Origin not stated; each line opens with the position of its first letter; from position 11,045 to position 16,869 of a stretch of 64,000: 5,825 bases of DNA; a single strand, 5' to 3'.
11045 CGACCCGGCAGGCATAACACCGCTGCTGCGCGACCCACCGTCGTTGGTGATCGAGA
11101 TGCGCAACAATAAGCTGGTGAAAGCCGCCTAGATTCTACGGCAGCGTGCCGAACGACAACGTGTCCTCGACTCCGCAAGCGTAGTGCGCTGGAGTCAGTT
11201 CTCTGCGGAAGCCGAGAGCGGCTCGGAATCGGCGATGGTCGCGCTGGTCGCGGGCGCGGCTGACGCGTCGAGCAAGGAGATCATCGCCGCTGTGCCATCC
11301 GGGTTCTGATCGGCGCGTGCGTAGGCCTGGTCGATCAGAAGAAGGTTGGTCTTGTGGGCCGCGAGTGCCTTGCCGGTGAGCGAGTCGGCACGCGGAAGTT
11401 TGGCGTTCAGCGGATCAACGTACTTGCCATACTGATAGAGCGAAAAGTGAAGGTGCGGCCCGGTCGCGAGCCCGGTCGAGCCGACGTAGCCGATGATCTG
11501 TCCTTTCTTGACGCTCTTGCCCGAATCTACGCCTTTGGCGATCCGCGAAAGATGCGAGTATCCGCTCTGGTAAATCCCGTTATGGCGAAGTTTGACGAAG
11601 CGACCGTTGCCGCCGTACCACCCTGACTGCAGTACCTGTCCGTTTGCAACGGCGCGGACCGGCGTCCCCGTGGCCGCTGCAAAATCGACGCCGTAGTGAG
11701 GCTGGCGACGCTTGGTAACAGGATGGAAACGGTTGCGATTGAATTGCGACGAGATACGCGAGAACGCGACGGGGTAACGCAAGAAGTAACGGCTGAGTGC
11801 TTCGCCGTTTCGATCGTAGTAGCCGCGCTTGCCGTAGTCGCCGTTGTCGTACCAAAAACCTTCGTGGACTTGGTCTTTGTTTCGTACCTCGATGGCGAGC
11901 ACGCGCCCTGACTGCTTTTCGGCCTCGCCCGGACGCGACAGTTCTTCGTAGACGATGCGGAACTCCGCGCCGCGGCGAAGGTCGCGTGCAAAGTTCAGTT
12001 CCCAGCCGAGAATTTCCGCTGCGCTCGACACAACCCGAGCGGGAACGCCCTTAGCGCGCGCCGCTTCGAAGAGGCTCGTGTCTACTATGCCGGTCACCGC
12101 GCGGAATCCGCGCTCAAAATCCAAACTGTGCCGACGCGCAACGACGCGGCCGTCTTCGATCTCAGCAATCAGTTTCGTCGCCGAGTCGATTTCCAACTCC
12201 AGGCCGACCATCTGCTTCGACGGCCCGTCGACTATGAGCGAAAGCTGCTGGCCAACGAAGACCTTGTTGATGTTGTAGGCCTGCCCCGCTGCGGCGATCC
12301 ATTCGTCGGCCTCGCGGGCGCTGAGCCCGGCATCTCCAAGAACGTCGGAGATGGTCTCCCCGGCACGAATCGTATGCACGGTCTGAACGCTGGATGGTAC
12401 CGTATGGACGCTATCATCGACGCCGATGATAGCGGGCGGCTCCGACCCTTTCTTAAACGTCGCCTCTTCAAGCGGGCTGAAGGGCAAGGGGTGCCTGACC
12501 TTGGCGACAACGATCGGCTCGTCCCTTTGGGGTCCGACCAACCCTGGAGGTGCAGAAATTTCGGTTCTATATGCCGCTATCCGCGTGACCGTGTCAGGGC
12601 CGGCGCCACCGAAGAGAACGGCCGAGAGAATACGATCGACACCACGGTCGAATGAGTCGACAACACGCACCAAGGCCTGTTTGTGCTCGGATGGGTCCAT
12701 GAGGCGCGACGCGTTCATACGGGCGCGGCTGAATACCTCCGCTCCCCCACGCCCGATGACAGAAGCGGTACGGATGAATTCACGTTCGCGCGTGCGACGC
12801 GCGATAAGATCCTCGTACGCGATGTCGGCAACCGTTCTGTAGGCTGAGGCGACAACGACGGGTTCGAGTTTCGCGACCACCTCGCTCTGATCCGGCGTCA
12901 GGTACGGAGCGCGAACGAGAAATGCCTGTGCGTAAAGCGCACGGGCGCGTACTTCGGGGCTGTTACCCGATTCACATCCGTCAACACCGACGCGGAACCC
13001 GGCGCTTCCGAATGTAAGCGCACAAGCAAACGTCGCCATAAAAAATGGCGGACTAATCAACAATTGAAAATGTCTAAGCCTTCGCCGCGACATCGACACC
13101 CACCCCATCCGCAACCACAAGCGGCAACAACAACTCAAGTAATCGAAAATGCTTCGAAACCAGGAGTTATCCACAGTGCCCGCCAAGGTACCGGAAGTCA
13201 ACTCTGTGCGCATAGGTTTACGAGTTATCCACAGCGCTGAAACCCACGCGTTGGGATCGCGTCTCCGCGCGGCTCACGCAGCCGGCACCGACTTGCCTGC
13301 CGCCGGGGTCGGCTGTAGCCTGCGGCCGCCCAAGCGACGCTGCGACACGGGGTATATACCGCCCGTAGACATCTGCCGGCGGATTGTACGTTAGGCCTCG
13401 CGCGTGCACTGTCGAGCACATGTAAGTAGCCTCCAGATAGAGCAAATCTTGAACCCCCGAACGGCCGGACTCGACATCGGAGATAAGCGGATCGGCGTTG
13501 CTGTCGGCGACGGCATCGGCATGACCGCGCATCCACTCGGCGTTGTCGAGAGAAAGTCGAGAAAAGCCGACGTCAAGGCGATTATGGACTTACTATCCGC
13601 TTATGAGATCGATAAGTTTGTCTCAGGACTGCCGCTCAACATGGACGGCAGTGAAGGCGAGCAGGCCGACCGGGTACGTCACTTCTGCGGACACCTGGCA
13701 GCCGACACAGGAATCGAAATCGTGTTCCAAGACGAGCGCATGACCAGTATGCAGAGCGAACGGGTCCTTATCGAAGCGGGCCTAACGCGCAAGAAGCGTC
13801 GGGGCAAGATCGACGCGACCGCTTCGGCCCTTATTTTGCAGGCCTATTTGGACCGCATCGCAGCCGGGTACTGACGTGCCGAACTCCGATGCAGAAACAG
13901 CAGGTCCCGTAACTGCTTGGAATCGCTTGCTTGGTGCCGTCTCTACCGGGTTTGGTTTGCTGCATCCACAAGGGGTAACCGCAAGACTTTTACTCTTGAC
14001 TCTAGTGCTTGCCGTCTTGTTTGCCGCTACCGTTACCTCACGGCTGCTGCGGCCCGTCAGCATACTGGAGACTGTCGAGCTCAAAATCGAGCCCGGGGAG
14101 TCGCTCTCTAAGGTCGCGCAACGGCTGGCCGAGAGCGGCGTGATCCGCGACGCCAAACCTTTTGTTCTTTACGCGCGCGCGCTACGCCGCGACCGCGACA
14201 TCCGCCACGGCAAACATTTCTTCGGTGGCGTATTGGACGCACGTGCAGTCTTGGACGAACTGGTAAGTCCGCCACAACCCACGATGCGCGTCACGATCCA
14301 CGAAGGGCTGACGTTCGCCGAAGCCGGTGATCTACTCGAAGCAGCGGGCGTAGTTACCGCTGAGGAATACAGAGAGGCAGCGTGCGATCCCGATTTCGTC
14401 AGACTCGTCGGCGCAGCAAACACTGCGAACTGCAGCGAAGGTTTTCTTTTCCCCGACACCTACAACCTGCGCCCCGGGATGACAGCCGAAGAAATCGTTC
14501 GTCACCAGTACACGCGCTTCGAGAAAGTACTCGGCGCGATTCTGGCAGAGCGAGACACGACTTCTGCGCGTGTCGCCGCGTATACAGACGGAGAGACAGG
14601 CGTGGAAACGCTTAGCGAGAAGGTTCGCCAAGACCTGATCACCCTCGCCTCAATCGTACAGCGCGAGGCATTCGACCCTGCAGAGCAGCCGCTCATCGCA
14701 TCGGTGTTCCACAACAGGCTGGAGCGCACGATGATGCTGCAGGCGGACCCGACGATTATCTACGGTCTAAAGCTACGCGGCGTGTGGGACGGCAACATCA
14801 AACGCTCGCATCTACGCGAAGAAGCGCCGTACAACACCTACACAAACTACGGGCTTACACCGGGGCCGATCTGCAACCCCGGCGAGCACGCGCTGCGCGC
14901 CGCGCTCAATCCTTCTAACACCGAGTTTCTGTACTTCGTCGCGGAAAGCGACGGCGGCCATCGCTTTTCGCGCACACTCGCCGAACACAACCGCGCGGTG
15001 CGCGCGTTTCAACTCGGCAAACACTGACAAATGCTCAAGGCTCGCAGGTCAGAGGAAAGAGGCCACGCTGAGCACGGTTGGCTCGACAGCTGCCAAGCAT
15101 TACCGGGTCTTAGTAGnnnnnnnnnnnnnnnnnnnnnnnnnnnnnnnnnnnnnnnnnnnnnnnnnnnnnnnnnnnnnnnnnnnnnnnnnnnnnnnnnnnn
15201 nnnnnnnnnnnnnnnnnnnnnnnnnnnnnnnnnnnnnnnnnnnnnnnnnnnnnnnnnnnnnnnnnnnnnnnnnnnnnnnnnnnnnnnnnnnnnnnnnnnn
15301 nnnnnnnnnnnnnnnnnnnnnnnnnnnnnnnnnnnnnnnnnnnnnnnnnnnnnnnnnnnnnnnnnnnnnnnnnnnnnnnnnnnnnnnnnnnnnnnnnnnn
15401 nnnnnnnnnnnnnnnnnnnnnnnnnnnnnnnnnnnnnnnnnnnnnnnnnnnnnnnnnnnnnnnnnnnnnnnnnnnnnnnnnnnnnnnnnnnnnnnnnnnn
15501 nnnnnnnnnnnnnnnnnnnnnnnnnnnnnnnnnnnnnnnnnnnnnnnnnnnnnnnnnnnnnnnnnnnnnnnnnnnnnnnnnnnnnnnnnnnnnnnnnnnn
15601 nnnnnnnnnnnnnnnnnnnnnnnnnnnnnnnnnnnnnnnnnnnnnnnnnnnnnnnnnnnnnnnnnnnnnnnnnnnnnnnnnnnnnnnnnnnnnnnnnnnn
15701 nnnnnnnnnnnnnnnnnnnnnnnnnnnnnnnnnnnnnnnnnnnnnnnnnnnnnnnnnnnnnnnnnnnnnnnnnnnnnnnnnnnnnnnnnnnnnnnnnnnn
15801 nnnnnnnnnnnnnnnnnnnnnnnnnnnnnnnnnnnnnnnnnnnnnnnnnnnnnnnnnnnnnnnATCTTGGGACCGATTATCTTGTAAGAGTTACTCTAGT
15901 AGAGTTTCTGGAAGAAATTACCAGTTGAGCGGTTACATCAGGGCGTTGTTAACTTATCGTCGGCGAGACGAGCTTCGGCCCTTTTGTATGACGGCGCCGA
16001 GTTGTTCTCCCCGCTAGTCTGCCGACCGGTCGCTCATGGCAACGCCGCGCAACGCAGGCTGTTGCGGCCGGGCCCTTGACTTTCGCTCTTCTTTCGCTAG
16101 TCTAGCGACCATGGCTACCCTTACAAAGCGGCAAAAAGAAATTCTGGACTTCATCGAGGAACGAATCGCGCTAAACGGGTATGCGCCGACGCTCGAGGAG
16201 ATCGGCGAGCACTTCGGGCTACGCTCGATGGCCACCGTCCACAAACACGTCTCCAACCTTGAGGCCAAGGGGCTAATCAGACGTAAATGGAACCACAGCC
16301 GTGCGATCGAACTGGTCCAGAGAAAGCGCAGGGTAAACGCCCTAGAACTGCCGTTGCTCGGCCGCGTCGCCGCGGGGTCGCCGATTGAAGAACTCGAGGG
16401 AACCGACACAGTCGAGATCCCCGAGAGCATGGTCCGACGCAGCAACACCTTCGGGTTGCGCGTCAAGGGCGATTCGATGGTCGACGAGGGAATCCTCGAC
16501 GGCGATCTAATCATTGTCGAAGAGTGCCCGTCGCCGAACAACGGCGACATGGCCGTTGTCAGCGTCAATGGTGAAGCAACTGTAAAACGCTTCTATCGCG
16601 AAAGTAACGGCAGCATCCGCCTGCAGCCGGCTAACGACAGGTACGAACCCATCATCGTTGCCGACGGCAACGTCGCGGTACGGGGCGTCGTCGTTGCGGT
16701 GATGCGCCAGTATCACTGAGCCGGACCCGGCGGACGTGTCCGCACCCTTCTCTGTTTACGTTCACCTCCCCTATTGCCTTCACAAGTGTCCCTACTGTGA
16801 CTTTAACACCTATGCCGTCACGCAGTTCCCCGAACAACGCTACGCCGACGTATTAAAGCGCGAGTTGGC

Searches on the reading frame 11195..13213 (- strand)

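Call 91: search_protein_families(library=pfam, proteins=[window:11195-13213:-], max_evalue=0.001)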
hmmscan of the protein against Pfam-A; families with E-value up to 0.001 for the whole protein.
window:11195-13213:- (672 aa): 2 families
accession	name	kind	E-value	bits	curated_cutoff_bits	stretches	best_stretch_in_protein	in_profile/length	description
PF01551.29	Peptidase_M23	-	4.6e-32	110.5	28.7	1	505-601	2-96/96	Peptidase family M23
PF19425.4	Csd3_N2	-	1.3e-12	48.1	27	1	372-492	8-121/122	Csd3 second domain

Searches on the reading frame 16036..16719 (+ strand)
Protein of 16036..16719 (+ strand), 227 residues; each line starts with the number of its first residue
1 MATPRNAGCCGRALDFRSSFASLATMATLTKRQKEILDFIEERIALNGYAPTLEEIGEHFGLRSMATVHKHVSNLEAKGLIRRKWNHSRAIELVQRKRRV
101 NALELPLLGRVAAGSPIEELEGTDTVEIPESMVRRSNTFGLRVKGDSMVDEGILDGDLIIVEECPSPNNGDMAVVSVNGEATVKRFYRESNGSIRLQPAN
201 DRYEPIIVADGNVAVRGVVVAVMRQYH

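Call 91: search_protein_families(library=pfam, proteins=[window:16036-16719:+], max_evalue=0.001)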
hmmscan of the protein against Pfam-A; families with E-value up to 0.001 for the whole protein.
window:16036-16719:+ (227 aa): 2 families
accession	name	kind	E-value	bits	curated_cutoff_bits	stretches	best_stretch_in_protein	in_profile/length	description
PF00717.28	Peptidase_S24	-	3.1e-32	111.1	23.3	1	106-220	1-116/116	Peptidase S24-like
PF01726.22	LexA_DNA_bind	-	4.8e-21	74.7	23.7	1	26-90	1-65/65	LexA DNA binding domain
